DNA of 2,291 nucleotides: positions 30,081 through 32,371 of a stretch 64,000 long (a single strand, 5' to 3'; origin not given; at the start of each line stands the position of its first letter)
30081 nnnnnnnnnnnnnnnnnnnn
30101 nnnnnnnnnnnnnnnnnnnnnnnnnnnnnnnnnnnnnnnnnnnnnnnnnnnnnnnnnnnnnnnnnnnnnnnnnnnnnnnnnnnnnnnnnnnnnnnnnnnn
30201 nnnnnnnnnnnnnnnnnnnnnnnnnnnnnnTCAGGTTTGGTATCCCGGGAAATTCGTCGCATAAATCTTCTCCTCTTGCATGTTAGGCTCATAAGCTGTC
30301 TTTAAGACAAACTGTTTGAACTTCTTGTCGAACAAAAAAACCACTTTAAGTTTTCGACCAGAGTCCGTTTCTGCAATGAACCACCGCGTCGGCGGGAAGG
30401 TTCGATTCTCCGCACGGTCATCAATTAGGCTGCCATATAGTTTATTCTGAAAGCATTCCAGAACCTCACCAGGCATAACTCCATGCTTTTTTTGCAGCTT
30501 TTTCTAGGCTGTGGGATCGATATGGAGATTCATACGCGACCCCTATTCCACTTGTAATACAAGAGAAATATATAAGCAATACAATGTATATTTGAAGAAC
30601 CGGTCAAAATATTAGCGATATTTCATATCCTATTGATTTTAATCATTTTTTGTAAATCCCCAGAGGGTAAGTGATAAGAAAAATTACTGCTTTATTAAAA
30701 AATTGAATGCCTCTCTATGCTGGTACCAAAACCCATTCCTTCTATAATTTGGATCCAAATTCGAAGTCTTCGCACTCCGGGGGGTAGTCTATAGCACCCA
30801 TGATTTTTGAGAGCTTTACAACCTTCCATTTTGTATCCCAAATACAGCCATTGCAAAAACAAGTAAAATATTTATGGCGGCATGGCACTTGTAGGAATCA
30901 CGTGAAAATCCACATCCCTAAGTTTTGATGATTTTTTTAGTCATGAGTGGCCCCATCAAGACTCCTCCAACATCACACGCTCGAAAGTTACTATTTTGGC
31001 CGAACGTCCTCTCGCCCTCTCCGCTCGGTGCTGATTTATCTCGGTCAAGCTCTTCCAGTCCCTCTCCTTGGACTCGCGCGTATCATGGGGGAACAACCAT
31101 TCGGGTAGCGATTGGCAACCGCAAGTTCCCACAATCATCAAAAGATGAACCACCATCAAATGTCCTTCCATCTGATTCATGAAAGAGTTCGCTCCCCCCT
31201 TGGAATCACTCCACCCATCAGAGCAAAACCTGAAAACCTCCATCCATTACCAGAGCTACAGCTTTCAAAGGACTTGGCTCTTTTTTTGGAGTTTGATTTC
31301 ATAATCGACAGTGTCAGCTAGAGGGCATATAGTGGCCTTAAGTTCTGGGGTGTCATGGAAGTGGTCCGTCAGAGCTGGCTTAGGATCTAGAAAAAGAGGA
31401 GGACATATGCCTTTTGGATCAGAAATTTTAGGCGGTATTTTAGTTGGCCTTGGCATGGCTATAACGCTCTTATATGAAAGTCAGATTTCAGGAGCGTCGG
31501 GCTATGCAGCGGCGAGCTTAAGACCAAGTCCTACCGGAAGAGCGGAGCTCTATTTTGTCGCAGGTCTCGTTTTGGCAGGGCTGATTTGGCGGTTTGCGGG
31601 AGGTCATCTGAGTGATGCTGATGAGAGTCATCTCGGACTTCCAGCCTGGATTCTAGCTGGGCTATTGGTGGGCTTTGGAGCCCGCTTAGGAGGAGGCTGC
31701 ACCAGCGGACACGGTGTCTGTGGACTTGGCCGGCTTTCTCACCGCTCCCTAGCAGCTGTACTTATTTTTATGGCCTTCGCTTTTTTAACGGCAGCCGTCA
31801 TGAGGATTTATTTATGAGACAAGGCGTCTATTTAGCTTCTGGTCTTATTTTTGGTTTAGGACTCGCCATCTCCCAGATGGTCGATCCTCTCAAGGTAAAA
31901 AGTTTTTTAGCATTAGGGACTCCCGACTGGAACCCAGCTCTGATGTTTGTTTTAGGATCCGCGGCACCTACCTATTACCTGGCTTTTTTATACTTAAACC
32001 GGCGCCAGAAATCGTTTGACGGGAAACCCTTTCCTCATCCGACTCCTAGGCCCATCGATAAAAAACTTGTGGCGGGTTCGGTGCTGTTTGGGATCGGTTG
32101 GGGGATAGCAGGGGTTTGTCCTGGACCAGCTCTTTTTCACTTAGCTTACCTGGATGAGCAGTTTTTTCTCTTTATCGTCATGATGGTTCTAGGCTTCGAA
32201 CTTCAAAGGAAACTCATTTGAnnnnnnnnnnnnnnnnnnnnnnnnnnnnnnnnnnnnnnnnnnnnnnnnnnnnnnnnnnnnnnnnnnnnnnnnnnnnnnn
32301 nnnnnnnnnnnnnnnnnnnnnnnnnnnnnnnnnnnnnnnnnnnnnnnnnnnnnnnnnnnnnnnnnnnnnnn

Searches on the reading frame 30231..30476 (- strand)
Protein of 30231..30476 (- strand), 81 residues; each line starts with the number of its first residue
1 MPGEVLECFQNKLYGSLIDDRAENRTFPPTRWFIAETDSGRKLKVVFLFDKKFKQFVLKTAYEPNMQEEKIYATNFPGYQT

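Call 26: search_protein_families(library=pfam, proteins=[window:30231-30476:-], max_evalue=1)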
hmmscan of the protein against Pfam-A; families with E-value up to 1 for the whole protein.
window:30231-30476:- (81 aa): 1 family
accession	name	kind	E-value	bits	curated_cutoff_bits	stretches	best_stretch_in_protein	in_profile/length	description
PF14076.12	DUF4258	-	0.12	13.1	25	1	14-63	25-71/71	Domain of unknown function (DUF4258)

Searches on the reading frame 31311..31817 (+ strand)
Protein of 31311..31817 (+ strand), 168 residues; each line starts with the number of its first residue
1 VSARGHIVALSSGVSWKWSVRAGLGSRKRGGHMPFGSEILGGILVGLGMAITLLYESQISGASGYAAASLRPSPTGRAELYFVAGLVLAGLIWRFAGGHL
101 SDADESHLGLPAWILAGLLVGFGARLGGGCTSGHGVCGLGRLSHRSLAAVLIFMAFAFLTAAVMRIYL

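Call 7: search_protein_families(library=pfam, proteins=[window:31311-31817:+], max_evalue=0.01)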
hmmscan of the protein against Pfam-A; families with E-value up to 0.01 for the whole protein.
window:31311-31817:+ (168 aa): 1 family
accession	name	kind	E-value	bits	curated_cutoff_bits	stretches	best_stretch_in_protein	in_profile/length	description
PF04143.19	Sulf_transp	-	2.2e-07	31.2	27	1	79-155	230-306/310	Sulphur transport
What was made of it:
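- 31310..31699 (+): Right copy of the tract (inferred donor): same region of the intact yeeE locus. Pfam Sulf_transp, E=2.2e-7 (call 7).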

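Call 11: find_encoding_contigs(protein=window:31407-31817:+, flank=10000, max_places=10)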
Protein window:31407-31817:+ (136 aa): no gene with exactly this product is on record in the collection.

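Call 14: find_encoding_contigs(protein=window:31311-31817:+, flank=10000, max_places=10)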
Protein window:31311-31817:+ (168 aa): no gene with exactly this product is on record in the collection.

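Call 15: find_related_loci(query=window:31407-31817:+, collection=genome_contigs, flank=10000)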
Query window:31407-31817:+ (136 aa) in genome_contigs; peptide patterns used: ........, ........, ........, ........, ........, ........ (x = any residue, [..] = any of these).
600 stretches matched a pattern (row limit reached: there are more); 585 encode a relative of the query (tblastn E <= 1e-3); the best 80 are kept; 80 distinct loci.
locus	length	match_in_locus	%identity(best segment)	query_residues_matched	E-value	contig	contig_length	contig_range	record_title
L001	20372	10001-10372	52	9-133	7e-26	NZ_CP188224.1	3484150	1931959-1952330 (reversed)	Cupriavidus sp. 30B13 chromosome 2, complete sequence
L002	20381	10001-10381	47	5-136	1e-25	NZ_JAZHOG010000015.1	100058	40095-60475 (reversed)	Elongatibacter sediminis strain CH-27 NODE_15_length_100058_cov_121.876216, whole genome shotgun sequence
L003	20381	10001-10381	46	7-133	4e-25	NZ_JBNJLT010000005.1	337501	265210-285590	Marinimicrobium sp. ARAG 43.8 NODE_5_length_337501_cov_118.137450, whole genome shotgun sequence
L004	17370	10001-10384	48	5-133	9e-25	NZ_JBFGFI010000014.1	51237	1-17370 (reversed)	MAG: Halopseudomonas sp. isolate Mix_sand02.2020.12.G.36 k141_499001_length_51237_cov_77.0735, whole genome shotgun sequ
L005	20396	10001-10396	42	5-136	1e-24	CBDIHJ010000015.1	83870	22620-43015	MAG: Henriciella sp. isolate 6cf8221a-c8c5-4019-9469-126ec949b004 genome assembly, contig: contig_15, whole genome shotg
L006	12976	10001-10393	43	5-136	1e-24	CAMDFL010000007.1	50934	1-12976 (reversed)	MAG: Bordetella parapertussis isolate MoH-02may19-183 genome assembly, contig: MoH-02may19-C643, whole genome shotgun se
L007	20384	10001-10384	45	5-133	2e-24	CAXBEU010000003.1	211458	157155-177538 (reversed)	MAG TPA_asm: uncultured Pseudomonadaceae bacterium isolate ERR2762121_binner123_Refined_7 genome assembly, contig: ERZ34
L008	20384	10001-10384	51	5-133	2e-24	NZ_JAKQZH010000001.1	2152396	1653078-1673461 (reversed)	Marinobacter sp. C7 NODE_1_length_2152396_cov_253.313960, whole genome shotgun sequence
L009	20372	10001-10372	51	9-133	3e-24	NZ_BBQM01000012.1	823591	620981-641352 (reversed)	Cupriavidus basilensis strain KF708, whole genome shotgun sequence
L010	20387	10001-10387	47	4-133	3e-24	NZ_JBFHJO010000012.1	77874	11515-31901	MAG: Marinobacter sp. isolate Mix_sand07.2021.05.G.65 k141_1599590_length_77874_cov_28.0039, whole genome shotgun sequen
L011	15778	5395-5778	44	5-133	4e-24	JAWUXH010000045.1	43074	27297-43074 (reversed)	MAG: Methylophilaceae bacterium isolate HBSea_ice_MAG636 BAT.636_970207_flag=1_multi=7.0000_len=43074, whole genome shot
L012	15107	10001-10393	42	2-133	4e-24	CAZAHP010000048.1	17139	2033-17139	MAG TPA_asm: uncultured Methylophilaceae bacterium isolate binchicken_co398_145 genome assembly, contig: NODE_1451_lengt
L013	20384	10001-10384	47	5-133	5e-24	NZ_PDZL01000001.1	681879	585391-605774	Janthinobacterium sp. BJB426 NODE_1_length_681879_cov_14.754750, whole genome shotgun sequence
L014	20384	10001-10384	46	5-133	4e-24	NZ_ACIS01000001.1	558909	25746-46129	Pseudogulbenkiania ferrooxidans 2002 ctg1, whole genome shotgun sequence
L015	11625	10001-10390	44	5-133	5e-24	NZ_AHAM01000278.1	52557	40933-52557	Mesorhizobium alhagi CCNWXJ12-2 contig298, whole genome shotgun sequence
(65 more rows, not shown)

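Call 16: find_homologous_proteins(query=window:31407-31817:+, max_evalue=1e-10)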
Query window:31407-31817:+ (136 aa): 7581 proteins with E <= 1e-10 among 8000 candidates; the best 120 are listed.
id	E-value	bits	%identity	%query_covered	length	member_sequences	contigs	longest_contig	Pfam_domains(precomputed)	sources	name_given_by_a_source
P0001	1.2e-78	280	100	100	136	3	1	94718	PF04143.20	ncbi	ncbi:MAG: YeeE/YedE thiosulfate transporter family protein [Pseudomonadota bacterium]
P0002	2.5e-68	246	89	100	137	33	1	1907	PF04143.20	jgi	jgi:hypothetical protein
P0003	1.1e-63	231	85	100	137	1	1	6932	PF04143.20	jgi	jgi:uncharacterized membrane protein YedE/YeeE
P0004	8.1e-62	225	81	100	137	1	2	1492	PF04143.20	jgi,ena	jgi:uncharacterized membrane protein YedE/YeeE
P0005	5.5e-61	222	80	100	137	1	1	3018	-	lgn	-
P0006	6.0e-54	200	74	100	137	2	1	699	PF04143.20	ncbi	-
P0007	5.6e-52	193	73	99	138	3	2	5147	PF04143.20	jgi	jgi:uncharacterized membrane protein YedE/YeeE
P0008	1.4e-50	189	81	84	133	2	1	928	PF04143.20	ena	-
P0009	1.7e-44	169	90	70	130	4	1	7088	-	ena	-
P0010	3.8e-44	168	62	100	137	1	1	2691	PF04143.20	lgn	-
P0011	1.3e-43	166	63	100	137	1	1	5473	PF04143.20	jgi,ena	jgi:uncharacterized membrane protein YedE/YeeE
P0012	2.6e-43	165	60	98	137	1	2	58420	PF04143.20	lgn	-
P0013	8.6e-43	163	68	85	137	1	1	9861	PF04143.20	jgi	jgi:uncharacterized protein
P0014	2.5e-42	162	60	99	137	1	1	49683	-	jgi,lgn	jgi:hypothetical protein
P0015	5.6e-42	161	59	100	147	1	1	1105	PF04143.20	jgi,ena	jgi:uncharacterized membrane protein YedE/YeeE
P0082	9.6e-33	131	91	56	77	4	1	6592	-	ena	-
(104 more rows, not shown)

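Call 18: find_encoding_contigs(protein=P0009, flank=10000, max_places=6)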
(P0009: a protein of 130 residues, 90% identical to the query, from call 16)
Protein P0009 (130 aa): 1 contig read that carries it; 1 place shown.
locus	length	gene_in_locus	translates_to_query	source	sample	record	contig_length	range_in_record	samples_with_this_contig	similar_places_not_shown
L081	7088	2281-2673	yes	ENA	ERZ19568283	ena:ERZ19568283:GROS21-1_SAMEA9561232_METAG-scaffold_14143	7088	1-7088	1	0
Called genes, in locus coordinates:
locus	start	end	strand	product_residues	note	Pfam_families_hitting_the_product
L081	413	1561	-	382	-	PF13173:AAA_14, PF13635:DUF4143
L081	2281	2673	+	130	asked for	-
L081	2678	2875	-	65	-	-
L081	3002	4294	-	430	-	PF13657:Couple_hipA, PF07804:HipA_C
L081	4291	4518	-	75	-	PF13560:HTH_31 (weak), PF12844:HTH_19, PF01381:HTH_3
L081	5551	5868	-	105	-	PF13635:DUF4143 (weak)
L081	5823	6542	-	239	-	PF13173:AAA_14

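Call 19: find_encoding_contigs(protein=P0082, flank=10000, max_places=6)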
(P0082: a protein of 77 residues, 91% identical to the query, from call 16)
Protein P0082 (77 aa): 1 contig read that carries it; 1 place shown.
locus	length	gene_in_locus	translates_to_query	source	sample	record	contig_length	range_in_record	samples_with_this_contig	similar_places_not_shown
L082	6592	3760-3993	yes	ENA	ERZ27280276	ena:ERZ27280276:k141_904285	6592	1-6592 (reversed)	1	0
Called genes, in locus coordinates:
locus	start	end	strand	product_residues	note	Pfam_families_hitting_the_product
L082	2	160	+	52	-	?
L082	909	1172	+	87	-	PF08681:TacA1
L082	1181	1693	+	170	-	PF00583:Acetyltransf_1 (weak), PF13673:Acetyltransf_10 (weak), PF13508:Acetyltransf_7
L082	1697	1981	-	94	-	-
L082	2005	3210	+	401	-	PF13173:AAA_14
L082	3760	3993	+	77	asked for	-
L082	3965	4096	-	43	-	-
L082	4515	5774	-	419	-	PF13657:Couple_hipA, PF07804:HipA_C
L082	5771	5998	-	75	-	PF13560:HTH_31 (weak), PF12844:HTH_19, PF01381:HTH_3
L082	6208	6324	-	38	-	-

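Call 20: find_encoding_contigs(protein=P0003, flank=10000, max_places=6)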
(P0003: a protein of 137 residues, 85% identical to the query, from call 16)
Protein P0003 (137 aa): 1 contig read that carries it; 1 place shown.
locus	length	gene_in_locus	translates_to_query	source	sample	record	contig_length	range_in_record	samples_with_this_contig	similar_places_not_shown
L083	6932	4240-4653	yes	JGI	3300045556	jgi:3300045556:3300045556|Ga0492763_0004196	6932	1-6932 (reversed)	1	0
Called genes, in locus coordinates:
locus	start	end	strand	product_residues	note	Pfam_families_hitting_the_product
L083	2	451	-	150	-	?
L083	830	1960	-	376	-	PF13173:AAA_14, PF13401:AAA_22 (faint), PF13635:DUF4143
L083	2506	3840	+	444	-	PF04326:SLFN_AlbA_2, PF13749:HATPase_c_4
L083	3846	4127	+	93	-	-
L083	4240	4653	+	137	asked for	PF04143:Sulf_transp (weak)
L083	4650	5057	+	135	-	PF20398:DUF6691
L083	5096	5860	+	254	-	PF01925:TauE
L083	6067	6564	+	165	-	PF13489:Methyltransf_23 (weak)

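Call 43: list_cluster_members(proteins=[P0001, P0006, P0121, P0002])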
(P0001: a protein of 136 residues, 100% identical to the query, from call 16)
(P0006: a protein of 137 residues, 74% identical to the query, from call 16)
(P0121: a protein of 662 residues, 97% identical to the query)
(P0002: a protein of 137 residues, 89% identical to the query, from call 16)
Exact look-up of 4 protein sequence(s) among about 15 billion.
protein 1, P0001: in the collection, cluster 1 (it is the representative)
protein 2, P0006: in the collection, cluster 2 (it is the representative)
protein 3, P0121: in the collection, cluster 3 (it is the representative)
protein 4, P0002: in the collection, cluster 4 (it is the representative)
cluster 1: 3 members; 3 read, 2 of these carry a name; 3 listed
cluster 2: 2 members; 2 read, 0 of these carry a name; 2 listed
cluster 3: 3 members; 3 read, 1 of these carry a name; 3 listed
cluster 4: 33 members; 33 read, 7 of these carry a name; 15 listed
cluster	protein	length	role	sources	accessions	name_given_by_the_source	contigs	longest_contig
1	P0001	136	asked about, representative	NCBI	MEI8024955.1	MAG: YeeE/YedE thiosulfate transporter family protein [Pseudomonadota bacterium]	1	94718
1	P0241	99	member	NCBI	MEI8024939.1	MAG: YeeE/YedE family protein [Pseudomonadota bacterium]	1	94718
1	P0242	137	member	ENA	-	-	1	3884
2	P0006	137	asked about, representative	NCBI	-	-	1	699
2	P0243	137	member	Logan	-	-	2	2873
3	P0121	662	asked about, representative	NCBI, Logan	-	-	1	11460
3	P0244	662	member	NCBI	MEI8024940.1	MAG: hybrid sensor histidine kinase/response regulator [Pseudomonadota bacterium]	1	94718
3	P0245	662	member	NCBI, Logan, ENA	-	-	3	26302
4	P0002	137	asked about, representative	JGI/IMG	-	hypothetical protein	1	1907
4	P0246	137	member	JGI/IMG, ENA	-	uncharacterized membrane protein YedE/YeeE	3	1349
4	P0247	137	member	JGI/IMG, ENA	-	uncharacterized membrane protein YedE/YeeE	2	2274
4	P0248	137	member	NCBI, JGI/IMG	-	uncharacterized membrane protein YedE/YeeE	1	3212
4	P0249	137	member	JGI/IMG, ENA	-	hypothetical protein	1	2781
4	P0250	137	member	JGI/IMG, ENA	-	hypothetical protein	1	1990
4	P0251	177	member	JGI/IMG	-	uncharacterized membrane protein YedE/YeeE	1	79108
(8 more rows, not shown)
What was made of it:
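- On YeeE/YedE (Sulf_transp) small two-gene form with DUF6691: NCBI names the protein a YeeE/YedE thiosulfate transporter family protein (calls 16, 43).
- The source is a MAG (call 43).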

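Call 44: find_encoding_contigs(protein=P0245, flank=10000, max_places=6)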
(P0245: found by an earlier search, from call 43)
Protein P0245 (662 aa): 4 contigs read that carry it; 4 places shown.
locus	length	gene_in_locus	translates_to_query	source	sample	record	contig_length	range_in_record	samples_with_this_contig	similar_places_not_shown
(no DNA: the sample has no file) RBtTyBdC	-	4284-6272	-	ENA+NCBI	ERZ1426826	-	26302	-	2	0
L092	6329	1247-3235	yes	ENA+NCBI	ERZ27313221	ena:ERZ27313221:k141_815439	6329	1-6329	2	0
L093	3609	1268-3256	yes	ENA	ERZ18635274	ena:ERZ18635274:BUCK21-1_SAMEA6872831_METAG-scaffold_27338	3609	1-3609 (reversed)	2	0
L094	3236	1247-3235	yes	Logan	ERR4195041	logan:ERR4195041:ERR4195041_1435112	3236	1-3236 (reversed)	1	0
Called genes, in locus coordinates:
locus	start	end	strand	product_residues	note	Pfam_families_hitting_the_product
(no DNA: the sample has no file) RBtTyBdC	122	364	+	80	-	PF08843:AbiEii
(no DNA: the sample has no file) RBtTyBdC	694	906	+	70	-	-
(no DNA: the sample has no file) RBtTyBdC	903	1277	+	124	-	PF02661:Fic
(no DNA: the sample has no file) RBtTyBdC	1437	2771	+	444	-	PF00496:SBP_bac_5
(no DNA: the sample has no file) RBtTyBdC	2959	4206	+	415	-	PF00891:Methyltransf_2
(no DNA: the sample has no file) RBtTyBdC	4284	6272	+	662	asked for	PF02518:HATPase_c, PF14501:HATPase_c_5 (weak), PF00072:Response_reg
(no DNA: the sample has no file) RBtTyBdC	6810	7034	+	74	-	-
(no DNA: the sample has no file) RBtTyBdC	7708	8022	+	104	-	-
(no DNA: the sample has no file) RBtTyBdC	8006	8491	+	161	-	-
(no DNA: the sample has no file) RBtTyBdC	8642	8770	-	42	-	-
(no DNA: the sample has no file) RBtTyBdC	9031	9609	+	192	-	-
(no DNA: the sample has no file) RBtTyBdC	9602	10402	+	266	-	PF08843:AbiEii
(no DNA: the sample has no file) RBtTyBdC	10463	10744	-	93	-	-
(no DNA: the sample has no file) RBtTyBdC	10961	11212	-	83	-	-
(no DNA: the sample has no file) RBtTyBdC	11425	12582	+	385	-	PF13173:AAA_14, PF13401:AAA_22 (faint), PF13635:DUF4143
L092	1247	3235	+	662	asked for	PF02518:HATPase_c, PF14501:HATPase_c_5 (weak), PF00072:Response_reg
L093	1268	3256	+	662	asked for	PF02518:HATPase_c, PF14501:HATPase_c_5 (weak), PF00072:Response_reg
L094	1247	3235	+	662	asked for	PF02518:HATPase_c, PF14501:HATPase_c_5 (weak), PF00072:Response_reg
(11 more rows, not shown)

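Call 45: find_encoding_contigs(protein=P0251, flank=10000, max_places=4)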
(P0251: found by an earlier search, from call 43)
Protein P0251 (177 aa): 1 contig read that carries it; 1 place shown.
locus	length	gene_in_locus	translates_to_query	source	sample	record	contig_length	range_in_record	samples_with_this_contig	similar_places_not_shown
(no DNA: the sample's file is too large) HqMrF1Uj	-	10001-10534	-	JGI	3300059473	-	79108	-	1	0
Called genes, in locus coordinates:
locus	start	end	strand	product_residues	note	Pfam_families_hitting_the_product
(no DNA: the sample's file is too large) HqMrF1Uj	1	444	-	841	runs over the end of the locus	PF22548:AEP-TOTE, PF00270:DEAD, PF04851:ResIII, PF00271:Helicase_C (weak)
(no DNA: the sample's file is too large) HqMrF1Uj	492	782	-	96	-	PF12441:CopG_antitoxin (weak)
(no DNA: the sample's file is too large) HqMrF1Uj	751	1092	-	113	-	-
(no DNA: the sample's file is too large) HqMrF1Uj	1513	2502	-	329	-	PF08843:AbiEii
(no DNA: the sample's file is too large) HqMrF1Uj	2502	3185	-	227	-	PF19570:DUF6088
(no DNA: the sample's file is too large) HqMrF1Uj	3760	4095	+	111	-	-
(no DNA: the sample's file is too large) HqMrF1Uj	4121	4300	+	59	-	PF20398:DUF6691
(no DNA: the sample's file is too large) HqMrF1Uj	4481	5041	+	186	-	PF22014:DUF6932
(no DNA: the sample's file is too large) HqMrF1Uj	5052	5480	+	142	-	PF13744:HTH_37 (weak), PF12844:HTH_19, PF13443:HTH_26, PF01381:HTH_3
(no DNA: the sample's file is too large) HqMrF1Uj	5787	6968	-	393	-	PF13173:AAA_14, PF08279:HTH_11 (faint), PF13635:DUF4143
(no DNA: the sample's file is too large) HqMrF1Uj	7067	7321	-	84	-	-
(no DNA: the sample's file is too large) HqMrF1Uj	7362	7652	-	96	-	PF12441:CopG_antitoxin (weak)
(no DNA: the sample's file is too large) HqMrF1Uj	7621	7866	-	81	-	-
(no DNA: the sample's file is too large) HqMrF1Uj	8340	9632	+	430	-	PF13173:AAA_14, PF13635:DUF4143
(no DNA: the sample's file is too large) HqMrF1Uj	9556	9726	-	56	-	-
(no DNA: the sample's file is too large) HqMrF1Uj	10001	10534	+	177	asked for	PF04143:Sulf_transp (weak)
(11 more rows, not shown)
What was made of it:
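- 31814..33027 (+): DUF6691 (31814-32221) and TauE/SafE (32218-33027), completing the conserved yeeE operon. From here rightwards gene order is conserved. The same order yeeE-DUF6691-TauE-epimerase-transketolase halves-epimerase-NTP transferase-DegT is seen in the JGI 79-kb contig (call 45).
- A JGI contig has AbiEii-DUF6088 immediately upstream of a yeeE-locus copy (call 45).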

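Call 52: find_encoding_contigs(protein=P0242, flank=10000, max_places=4)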
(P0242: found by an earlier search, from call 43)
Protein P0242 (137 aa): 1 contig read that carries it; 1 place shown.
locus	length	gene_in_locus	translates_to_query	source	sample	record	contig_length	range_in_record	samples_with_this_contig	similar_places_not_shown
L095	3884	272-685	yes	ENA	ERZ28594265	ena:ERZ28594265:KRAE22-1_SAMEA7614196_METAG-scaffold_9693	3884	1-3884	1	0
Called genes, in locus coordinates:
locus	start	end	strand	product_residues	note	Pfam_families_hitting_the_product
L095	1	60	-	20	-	?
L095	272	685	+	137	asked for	PF04143:Sulf_transp (weak)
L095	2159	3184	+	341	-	PF01710:HTH_Tnp_IS630, PF13384:HTH_23 (weak), PF13518:HTH_28 (weak), PF12728:HTH_17 (faint), PF13565:HTH_32 (weak), PF13592:HTH_33, PF13358:DDE_3, PF03184:DDE_1 (faint)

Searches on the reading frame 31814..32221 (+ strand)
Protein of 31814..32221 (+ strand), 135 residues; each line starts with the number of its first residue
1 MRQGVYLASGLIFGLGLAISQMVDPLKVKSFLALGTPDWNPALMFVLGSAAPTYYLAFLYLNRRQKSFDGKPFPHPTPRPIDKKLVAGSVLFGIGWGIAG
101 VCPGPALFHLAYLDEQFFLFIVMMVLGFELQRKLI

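Call 13: find_encoding_contigs(protein=window:31814-32221:+, flank=10000, max_places=10)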
Protein window:31814-32221:+ (135 aa): no gene with exactly this product is on record in the collection.

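Call 25: search_protein_families(library=pfam, proteins=[window:31814-32221:+], max_evalue=0.001)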
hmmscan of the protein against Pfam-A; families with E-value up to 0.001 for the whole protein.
window:31814-32221:+ (135 aa): 1 family
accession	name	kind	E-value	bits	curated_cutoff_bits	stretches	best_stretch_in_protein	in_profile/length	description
PF20398.3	DUF6691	-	4.1e-32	111.8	27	1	7-130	7-129/142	Family of unknown function (DUF6691)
